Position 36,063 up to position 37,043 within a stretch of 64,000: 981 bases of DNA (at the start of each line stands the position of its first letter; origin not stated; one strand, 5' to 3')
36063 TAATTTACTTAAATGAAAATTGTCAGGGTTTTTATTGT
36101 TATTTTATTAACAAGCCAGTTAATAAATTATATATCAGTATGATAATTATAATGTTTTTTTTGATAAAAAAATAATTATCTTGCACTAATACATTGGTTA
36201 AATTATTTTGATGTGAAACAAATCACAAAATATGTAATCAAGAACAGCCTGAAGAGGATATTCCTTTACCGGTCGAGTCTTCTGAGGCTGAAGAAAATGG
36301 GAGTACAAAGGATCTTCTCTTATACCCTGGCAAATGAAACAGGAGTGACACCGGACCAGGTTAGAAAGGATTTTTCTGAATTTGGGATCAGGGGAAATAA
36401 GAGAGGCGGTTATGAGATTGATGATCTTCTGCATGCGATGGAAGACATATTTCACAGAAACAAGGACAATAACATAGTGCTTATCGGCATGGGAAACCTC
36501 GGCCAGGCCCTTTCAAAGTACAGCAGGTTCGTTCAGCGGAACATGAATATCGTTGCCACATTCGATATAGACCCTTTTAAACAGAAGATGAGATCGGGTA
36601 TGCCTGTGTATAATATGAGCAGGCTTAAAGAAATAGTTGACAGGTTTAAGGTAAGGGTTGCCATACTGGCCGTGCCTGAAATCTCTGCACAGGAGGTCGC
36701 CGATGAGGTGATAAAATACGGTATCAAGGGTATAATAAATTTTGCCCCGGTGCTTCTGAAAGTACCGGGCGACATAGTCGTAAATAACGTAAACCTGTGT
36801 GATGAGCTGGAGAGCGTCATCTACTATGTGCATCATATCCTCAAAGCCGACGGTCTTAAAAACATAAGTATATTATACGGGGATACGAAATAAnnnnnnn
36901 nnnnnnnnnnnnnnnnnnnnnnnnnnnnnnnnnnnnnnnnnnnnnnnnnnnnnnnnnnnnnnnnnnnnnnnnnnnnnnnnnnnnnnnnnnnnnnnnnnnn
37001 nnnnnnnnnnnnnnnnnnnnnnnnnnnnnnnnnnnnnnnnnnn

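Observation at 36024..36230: Two near-identical Rex-type palindromes bracket the divergent hydrogenase / rex-hyp control region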

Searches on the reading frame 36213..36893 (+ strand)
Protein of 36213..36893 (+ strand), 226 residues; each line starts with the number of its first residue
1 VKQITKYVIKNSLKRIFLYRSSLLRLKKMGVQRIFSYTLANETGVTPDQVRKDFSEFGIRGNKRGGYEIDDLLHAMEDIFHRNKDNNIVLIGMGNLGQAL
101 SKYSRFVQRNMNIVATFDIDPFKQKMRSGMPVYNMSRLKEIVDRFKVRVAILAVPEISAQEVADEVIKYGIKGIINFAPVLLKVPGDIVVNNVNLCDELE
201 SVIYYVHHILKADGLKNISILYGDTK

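Call 3: search_protein_families(library=pfam, proteins=[window:36213-36893:+])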
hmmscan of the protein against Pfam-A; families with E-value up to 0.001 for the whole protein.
window:36213-36893:+ (226 aa): 2 families
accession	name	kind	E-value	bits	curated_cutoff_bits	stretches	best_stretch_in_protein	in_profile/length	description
PF02629.25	CoA_binding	-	1.2e-19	71.3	22.3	1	83-180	1-97/97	CoA binding domain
PF06971.19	Put_DNA-bind_N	-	1.5e-11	44.6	27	1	11-55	5-49/49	Putative DNA-binding protein N-terminus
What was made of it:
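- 36213..36893 (+): rex, the redox-sensing repressor (226 aa, GTG start). Pfam PF06971 and PF02629 (call 3).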

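Call 8: find_homologous_proteins(query=window:36213-36893:+)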
Query window:36213-36893:+ (226 aa): 3092 proteins with E <= 0.001 among 3272 candidates; the best 120 are listed.
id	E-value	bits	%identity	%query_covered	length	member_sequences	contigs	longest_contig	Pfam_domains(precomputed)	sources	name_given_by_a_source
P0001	3.7e-128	443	89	100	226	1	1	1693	PF02629.26,PF06971.20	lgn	-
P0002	5.9e-125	433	100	88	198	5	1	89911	PF02629.26,PF06971.20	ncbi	-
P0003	3.0e-121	421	84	100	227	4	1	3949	PF02629.26,PF06971.20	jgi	jgi:redox-sensing transcriptional repressor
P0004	3.4e-120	417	82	100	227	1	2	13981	PF02629.26,PF06971.20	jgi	-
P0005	1.0e-119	416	82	100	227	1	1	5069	PF02629.26,PF06971.20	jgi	jgi:redox-sensing transcriptional repressor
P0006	1.2e-119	416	83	100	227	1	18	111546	PF02629.26,PF06971.20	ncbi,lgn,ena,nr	ncbi:MAG TPA: redox-sensing transcriptional repressor Rex [Bacteroidales bacterium]|nr:redox-sensing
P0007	1.9e-119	415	82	100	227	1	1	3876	PF02629.26,PF06971.20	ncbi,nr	ncbi:MAG: redox-sensing transcriptional repressor Rex [Bacteroidales bacterium]|nr:redox-sensing tra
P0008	3.0e-119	414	82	100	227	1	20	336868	PF02629.26,PF06971.20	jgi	jgi:redox-sensing transcriptional repressor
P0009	3.6e-119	414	82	100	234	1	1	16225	PF02629.26,PF06971.20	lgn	-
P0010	6.2e-119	413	82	100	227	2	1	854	PF02629.26,PF06971.20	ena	-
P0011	7.5e-119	413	84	100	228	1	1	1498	PF02629.26,PF06971.20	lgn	-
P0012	1.1e-118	412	81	100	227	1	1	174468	PF02629.26,PF06971.20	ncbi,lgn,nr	ncbi:MAG: redox-sensing transcriptional repressor Rex [Bacteroidales bacterium]|nr:redox-sensing tra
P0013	1.1e-118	412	82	100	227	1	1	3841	PF02629.26,PF06971.20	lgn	-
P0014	1.1e-118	412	82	100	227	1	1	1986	PF02629.26,PF06971.20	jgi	jgi:redox-sensing transcriptional repressor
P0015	1.3e-118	412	81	100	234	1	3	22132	PF02629.26,PF06971.20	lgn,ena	-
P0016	1.3e-118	412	81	100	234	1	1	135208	PF02629.26,PF06971.20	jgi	-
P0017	1.7e-118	412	81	100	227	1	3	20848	PF02629.26,PF06971.20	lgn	-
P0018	1.9e-118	412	84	100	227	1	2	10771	PF02629.26,PF06971.20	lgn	-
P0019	2.0e-118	412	83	100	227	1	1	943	PF02629.26,PF06971.20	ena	-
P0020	2.2e-118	411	82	100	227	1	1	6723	PF02629.26,PF06971.20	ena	-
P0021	2.4e-118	411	82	100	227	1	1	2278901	PF02629.26,PF06971.20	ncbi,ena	-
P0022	3.2e-118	411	82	100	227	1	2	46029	PF02629.26,PF06971.20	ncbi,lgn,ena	ncbi:MAG: redox-sensing transcriptional repressor Rex [Bacteroidota bacterium]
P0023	3.4e-118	411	83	100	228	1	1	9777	PF02629.26,PF06971.20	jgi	jgi:redox-sensing transcriptional repressor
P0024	4.1e-118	411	82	100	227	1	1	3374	PF02629.26,PF06971.20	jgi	jgi:redox-sensing transcriptional repressor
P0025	4.3e-118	411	81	100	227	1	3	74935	PF02629.26,PF06971.20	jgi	-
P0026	5.0e-118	410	81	100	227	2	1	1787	PF02629.26,PF06971.20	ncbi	-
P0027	5.7e-118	410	82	100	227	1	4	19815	PF02629.26,PF06971.20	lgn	-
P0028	6.0e-118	410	82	100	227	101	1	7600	PF02629.26,PF06971.20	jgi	jgi:redox-sensing transcriptional repressor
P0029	7.6e-118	410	80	100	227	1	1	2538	PF02629.26,PF06971.20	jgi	-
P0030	7.9e-118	410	82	100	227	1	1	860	PF02629.26,PF06971.20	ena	-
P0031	7.9e-118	410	82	100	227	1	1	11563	PF02629.26,PF06971.20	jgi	-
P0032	8.1e-118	410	81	100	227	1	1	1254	PF02629.26,PF06971.20,PF01408.29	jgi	jgi:redox-sensing transcriptional repressor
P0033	8.4e-118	410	81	100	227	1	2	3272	PF02629.26,PF06971.20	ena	-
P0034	9.3e-118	409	81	100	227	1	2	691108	PF02629.26,PF06971.20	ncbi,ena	-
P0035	1.0e-117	409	82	100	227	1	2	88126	PF02629.26,PF06971.20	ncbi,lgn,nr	ncbi:MAG: redox-sensing transcriptional repressor Rex [Bacteroidales bacterium]|nr:redox-sensing tra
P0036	1.1e-117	409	80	100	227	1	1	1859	PF02629.26,PF06971.20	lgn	-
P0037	1.1e-117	409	81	100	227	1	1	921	PF02629.26,PF06971.20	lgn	-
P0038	1.2e-117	409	81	100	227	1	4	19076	PF02629.26,PF06971.20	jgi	jgi:redox-sensing transcriptional repressor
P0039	1.4e-117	409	82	100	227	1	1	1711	PF02629.26,PF06971.20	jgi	jgi:redox-sensing transcriptional repressor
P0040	1.5e-117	409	81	100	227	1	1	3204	PF02629.26,PF06971.20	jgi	jgi:redox-sensing transcriptional repressor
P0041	1.6e-117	409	81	100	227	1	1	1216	PF02629.26,PF06971.20,PF01408.29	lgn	-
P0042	1.7e-117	409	81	100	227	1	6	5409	PF02629.26,PF06971.20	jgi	jgi:redox-sensing transcriptional repressor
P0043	1.8e-117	408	81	100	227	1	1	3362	PF02629.26,PF06971.20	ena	-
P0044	1.9e-117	408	82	100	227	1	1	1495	PF02629.26,PF06971.20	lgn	-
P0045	2.1e-117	408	80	100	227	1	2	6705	PF02629.26,PF06971.20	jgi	-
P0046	2.1e-117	408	81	100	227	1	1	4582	PF02629.26,PF06971.20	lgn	-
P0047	2.2e-117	408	84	97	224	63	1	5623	PF02629.26,PF06971.20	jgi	jgi:redox-sensing transcriptional repressor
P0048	2.4e-117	408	81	100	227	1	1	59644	PF02629.26,PF06971.20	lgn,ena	-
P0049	2.4e-117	408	81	100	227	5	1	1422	PF02629.26,PF06971.20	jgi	jgi:redox-sensing transcriptional repressor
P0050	2.5e-117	408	81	100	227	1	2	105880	PF02629.26,PF06971.20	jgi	jgi:redox-sensing transcriptional repressor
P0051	2.6e-117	408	80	100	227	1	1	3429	PF02629.26,PF06971.20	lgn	-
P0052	2.6e-117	408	81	100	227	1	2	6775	PF02629.26,PF06971.20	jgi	-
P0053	2.8e-117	408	80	100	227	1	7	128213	PF02629.26,PF06971.20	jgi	jgi:redox-sensing transcriptional repressor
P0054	2.9e-117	408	80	100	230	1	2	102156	PF02629.26,PF06971.20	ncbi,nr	ncbi:MAG TPA: redox-sensing transcriptional repressor Rex [Bacteroidales bacterium]|nr:redox-sensing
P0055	3.1e-117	408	81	100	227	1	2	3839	PF02629.26,PF06971.20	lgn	-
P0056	3.1e-117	408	80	100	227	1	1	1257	PF02629.26,PF06971.20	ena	-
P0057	3.1e-117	408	82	100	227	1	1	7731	PF02629.26,PF06971.20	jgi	jgi:redox-sensing transcriptional repressor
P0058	3.2e-117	408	81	100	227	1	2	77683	PF02629.26,PF06971.20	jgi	jgi:redox-sensing transcriptional repressor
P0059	3.3e-117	408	82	100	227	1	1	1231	PF02629.26,PF06971.20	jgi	jgi:redox-sensing transcriptional repressor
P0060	3.5e-117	408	81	100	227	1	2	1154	PF02629.26,PF06971.20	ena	-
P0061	3.6e-117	408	84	97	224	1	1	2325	PF02629.26,PF06971.20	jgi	jgi:redox-sensing transcriptional repressor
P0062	3.7e-117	407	81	100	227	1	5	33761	PF02629.26,PF06971.20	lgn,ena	-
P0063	4.0e-117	407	81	100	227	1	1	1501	PF02629.26,PF06971.20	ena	-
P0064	4.1e-117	407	81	100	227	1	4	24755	PF02629.26,PF06971.20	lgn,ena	-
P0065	4.2e-117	407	81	100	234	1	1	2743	PF02629.26,PF06971.20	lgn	-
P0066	4.5e-117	407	81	100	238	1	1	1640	PF02629.26,PF06971.20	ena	-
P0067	4.5e-117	407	81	100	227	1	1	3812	PF02629.26,PF06971.20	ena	-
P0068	4.6e-117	407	81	100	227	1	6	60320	PF02629.26,PF06971.20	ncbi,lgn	-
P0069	4.8e-117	407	81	100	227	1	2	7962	PF02629.26,PF06971.20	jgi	jgi:redox-sensing transcriptional repressor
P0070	5.6e-117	407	81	100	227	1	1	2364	PF02629.26,PF06971.20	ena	-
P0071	5.7e-117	407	81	100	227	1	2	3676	PF02629.26,PF06971.20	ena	-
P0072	5.8e-117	407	82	100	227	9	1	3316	PF02629.26,PF06971.20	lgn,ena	-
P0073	6.7e-117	407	80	100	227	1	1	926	PF02629.26,PF06971.20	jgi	-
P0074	7.5e-117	406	79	100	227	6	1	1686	PF02629.26,PF06971.20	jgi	-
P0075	8.0e-117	406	81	100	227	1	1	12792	PF02629.26,PF06971.20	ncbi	ncbi:MAG: redox-sensing transcriptional repressor Rex [Bacteroidales bacterium]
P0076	8.5e-117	406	81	100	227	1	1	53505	PF02629.26,PF06971.20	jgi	jgi:redox-sensing transcriptional repressor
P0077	8.7e-117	406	81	100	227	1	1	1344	PF02629.26,PF06971.20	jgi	jgi:redox-sensing transcriptional repressor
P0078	8.9e-117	406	81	100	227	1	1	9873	PF02629.26,PF06971.20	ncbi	-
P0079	1.0e-116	406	81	100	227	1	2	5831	PF02629.26,PF06971.20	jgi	-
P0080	1.1e-116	406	81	100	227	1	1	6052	PF02629.26,PF06971.20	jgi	jgi:redox-sensing transcriptional repressor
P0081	1.1e-116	406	81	100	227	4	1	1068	PF02629.26,PF06971.20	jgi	jgi:redox-sensing transcriptional repressor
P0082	1.1e-116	406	80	100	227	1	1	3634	PF02629.26,PF06971.20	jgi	-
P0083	1.2e-116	406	81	100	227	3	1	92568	PF02629.26,PF06971.20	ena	-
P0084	1.4e-116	406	80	100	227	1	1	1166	PF02629.26,PF06971.20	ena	-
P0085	1.4e-116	406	82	100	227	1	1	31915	PF02629.26,PF06971.20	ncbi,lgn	-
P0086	1.4e-116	406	83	100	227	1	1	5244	PF02629.26,PF06971.20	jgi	jgi:redox-sensing transcriptional repressor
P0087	1.4e-116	406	81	100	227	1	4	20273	PF02629.26,PF06971.20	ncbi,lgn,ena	-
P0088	1.4e-116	406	80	99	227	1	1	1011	PF02629.26,PF06971.20,PF01408.29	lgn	-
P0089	1.5e-116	406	81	100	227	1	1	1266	PF02629.26,PF06971.20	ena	-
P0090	1.6e-116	405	80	100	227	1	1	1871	PF02629.26,PF06971.20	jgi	jgi:redox-sensing transcriptional repressor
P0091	1.7e-116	405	81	100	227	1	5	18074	PF02629.26,PF06971.20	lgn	-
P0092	1.7e-116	405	79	100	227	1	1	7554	PF02629.26,PF06971.20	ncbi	-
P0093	1.7e-116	405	80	100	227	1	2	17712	PF02629.26,PF06971.20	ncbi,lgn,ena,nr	ncbi:MAG TPA: redox-sensing transcriptional repressor Rex [Bacteroidales bacterium]|nr:redox-sensing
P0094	2.0e-116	405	81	100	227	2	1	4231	PF02629.26,PF06971.20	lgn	-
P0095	2.0e-116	405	81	100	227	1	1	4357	PF02629.26,PF06971.20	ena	-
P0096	2.1e-116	405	80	100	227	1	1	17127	PF02629.26,PF06971.20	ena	-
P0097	2.2e-116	405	81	100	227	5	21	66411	PF02629.26,PF06971.20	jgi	-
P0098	2.3e-116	405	80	100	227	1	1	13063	PF02629.26,PF06971.20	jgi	jgi:redox-sensing transcriptional repressor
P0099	2.5e-116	405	80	100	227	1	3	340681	PF02629.26,PF06971.20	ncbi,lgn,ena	-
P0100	2.5e-116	405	84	100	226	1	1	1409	PF02629.26,PF06971.20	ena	-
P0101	2.7e-116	405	81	100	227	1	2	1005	PF02629.26,PF06971.20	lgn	-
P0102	2.9e-116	405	80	100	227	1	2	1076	PF02629.26,PF06971.20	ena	-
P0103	3.0e-116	405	81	100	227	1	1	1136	PF02629.26,PF06971.20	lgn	-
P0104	3.2e-116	404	81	100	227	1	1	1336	PF02629.26,PF06971.20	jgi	-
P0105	3.5e-116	404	81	100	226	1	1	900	PF02629.26,PF06971.20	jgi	jgi:redox-sensing transcriptional repressor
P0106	3.5e-116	404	80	100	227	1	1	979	PF02629.26,PF06971.20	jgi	-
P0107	4.0e-116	404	80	100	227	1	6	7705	PF02629.26,PF06971.20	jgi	jgi:redox-sensing transcriptional repressor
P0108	4.0e-116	404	81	100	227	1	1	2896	PF02629.26,PF06971.20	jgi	jgi:redox-sensing transcriptional repressor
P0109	4.0e-116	404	80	100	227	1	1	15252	PF02629.26,PF06971.20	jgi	jgi:redox-sensing transcriptional repressor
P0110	4.0e-116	404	80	100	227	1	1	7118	PF02629.26,PF06971.20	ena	-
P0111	4.3e-116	404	79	100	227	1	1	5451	PF02629.26,PF06971.20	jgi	-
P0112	4.4e-116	404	79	100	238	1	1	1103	PF02629.26,PF06971.20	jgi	jgi:redox-sensing transcriptional repressor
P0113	4.4e-116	404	78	99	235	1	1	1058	PF02629.26,PF06971.20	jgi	-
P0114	4.4e-116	404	80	100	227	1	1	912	PF02629.26,PF06971.20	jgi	-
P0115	4.5e-116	404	80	100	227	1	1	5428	PF02629.26,PF06971.20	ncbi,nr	ncbi:MAG: redox-sensing transcriptional repressor Rex [Bacteroidia bacterium]|nr:redox-sensing trans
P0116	4.5e-116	404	80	100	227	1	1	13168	PF02629.26,PF06971.20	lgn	-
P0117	5.2e-116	404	79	100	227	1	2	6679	PF02629.26,PF06971.20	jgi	jgi:redox-sensing transcriptional repressor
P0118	5.4e-116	404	80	100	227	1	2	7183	PF02629.26,PF06971.20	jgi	-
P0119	5.7e-116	404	80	100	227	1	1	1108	PF02629.26,PF06971.20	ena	-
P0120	6.0e-116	404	81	100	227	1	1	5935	PF02629.26,PF06971.20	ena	-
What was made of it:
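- Checked: The NCBI copy of the identical protein is annotated 28 residues shorter (P0002, call 8).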

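Call 11: find_related_loci(query=A1, collection=genome_contigs, flank=4000)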
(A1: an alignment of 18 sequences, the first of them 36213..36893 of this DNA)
Query A1 (226 aa) in genome_contigs; peptide patterns used: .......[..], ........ (x = any residue, [..] = any of these).
304 stretches matched a pattern; 207 encode a relative of the query (tblastn E <= 1e-3); the best 80 are kept; 80 distinct loci.
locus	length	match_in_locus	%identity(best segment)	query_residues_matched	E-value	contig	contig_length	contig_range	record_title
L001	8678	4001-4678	82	1-226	3e-127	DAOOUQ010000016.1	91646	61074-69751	MAG TPA_asm: Bacteroidales bacterium isolate AMR_MDS_2463 NODE_121_length_91646_cov_11.160311, whole genome shotgun sequ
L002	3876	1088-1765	82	1-226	1e-129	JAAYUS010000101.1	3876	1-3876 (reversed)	MAG: Bacteroidales bacterium isolate AS27yjCOA_179 36133_AS27, whole genome shotgun sequence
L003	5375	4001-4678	82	1-226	4e-126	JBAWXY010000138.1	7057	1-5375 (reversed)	MAG: Bacteroidota bacterium isolate ELA075 MAG075_138, whole genome shotgun sequence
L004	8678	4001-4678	81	1-226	9e-126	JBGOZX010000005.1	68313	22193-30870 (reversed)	MAG: Bacteroidia bacterium isolate OBJ_0618_130150_142 k141_4798623_length_68313_cov_30.8831, whole genome shotgun seque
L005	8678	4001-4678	81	1-226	5e-126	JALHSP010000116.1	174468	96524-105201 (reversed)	MAG: Bacteroidales bacterium isolate PFL1 seq_2908053, whole genome shotgun sequence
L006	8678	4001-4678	81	1-226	3e-125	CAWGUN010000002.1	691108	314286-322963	MAG: uncultured Bacteroidales bacterium isolate MFD02809.bin.1.359 genome assembly, contig: contig_119781, whole genome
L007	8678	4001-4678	80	1-226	6e-125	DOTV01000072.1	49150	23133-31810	MAG TPA_asm: Bacteroidales bacterium isolate UBA10805 contig_24430, whole genome shotgun sequence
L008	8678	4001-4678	81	1-226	7e-125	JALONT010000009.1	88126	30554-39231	MAG: Bacteroidales bacterium isolate Prado084 scaffold_41, whole genome shotgun sequence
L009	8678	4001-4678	81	1-226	2e-124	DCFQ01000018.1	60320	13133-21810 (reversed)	MAG TPA_asm: Bacteroidales bacterium UBA1800 UBA1800_contig_19011, whole genome shotgun sequence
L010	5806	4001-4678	80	1-226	2e-124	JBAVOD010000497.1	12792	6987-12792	MAG: Bacteroidales bacterium isolate MFD02950_ilm_asm_bin18 k127_206008, whole genome shotgun sequence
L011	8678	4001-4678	81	1-226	2e-124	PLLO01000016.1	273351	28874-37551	MAG: Bacteroidales bacterium isolate fen_984 73.20120800_E3X.31_contig_9651, whole genome shotgun sequence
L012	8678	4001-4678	81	1-226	1e-124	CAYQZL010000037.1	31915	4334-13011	MAG TPA_asm: uncultured Rikenellaceae bacterium isolate binchicken_co43_356 genome assembly, contig: NODE_2214_length_31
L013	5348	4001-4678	80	1-226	4e-124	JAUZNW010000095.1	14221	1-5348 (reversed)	MAG: Bacteroidota bacterium isolate bin16(0d) DDJIHBGP_95, whole genome shotgun sequence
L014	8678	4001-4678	80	1-226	6e-124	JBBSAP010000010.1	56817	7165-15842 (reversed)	MAG: Bacteroidales bacterium isolate La6_metabat2.017 La6_metabat2.017_K_430769_L_56817_cov_18.9805, whole genome shotgu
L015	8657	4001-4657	83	1-219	9e-124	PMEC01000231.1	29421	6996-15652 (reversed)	MAG: Bacteroidales bacterium isolate fen_961 73.20120700_E2X.114_contig_33783, whole genome shotgun sequence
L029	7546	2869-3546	78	1-226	6e-122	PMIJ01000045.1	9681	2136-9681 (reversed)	MAG: Bacteroidales bacterium isolate fen_957 73.20120600_E3D.48_contig_563, whole genome shotgun sequence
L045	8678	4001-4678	77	1-226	6e-120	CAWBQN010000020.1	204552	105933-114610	MAG: uncultured Bacteroidales bacterium isolate MFD01872.bin.1.230 genome assembly, contig: contig_50741, whole genome s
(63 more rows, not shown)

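Call 26: search_solved_structures(query=window:36213-36893:+, show_alignments=3)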
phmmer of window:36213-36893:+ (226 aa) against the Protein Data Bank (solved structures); distinct sequences matched with E-value up to 0.001: 8.
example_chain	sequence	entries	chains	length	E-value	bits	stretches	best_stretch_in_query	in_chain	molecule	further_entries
3keo_A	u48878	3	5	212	2.1e-37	132.1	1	6-207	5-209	Redox-sensing transcriptional repressor rex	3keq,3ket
3wg9_A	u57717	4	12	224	3.1e-36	128.3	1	13-207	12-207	Redox-sensing transcriptional repressor rex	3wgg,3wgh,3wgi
2vt2_A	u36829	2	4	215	1.6e-35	125.9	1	11-209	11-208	REDOX-SENSING TRANSCRIPTIONAL REPRESSOR REX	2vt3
5zz5_A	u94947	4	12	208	5.4e-32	114.4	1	11-200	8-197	Redox-sensing transcriptional repressor Rex | Redox-sensing transcriptional repressor Rex 1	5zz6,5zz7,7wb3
3ikv_A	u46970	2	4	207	2e-28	102.8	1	11-198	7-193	Redox-sensing transcriptional repressor rex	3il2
3ikt_A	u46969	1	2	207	2.7e-28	102.3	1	11-198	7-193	Redox-sensing transcriptional repressor rex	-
1xcb_A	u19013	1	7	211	2.9e-28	102.2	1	12-198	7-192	Redox-sensing transcriptional repressor rex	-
2dt5_A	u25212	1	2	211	3e-28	102.2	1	12-198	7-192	AT-rich DNA-binding protein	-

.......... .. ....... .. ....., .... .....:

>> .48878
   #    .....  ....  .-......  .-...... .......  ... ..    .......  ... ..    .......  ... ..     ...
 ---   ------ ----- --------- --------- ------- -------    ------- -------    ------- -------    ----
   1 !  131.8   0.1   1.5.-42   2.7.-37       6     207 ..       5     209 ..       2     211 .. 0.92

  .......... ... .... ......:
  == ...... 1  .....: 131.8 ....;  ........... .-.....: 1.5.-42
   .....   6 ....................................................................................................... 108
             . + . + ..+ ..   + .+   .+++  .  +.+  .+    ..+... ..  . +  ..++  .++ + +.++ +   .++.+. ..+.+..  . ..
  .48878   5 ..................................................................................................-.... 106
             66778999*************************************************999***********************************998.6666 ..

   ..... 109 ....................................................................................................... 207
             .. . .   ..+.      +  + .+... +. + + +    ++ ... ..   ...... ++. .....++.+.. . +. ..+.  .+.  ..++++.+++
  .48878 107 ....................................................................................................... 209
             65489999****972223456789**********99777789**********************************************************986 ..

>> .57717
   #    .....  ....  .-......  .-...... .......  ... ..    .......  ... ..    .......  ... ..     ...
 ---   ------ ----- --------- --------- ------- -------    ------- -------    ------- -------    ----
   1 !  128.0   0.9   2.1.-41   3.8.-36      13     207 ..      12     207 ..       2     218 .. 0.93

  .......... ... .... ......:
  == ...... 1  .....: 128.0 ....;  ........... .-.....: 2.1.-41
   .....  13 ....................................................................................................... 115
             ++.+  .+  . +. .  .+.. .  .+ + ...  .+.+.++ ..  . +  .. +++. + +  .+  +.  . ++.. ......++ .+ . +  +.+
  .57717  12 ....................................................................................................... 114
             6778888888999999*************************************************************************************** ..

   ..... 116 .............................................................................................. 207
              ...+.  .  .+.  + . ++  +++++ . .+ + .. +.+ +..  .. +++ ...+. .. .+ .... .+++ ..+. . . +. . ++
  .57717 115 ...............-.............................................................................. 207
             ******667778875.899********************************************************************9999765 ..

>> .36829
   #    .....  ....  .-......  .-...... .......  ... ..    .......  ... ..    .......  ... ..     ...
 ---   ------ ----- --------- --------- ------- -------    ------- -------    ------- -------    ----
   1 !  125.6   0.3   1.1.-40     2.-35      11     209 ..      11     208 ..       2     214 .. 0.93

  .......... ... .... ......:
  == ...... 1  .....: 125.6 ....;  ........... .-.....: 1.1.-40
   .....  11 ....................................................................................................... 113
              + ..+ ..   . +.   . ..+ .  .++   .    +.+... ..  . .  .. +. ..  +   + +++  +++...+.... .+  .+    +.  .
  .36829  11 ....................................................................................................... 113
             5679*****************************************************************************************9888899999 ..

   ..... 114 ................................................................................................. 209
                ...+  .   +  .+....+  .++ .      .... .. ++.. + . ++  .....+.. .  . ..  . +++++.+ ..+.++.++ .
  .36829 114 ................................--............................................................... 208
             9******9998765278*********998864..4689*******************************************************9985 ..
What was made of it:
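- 36213..36893 (+): Solved Rex structures at E = 2e-37 (call 26).
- On Rex operator (ROP): PDB Rex 3KEO, 3WG9, 2VT2 and 3IKT at E = 2e-37 to 3e-28 (call 26).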
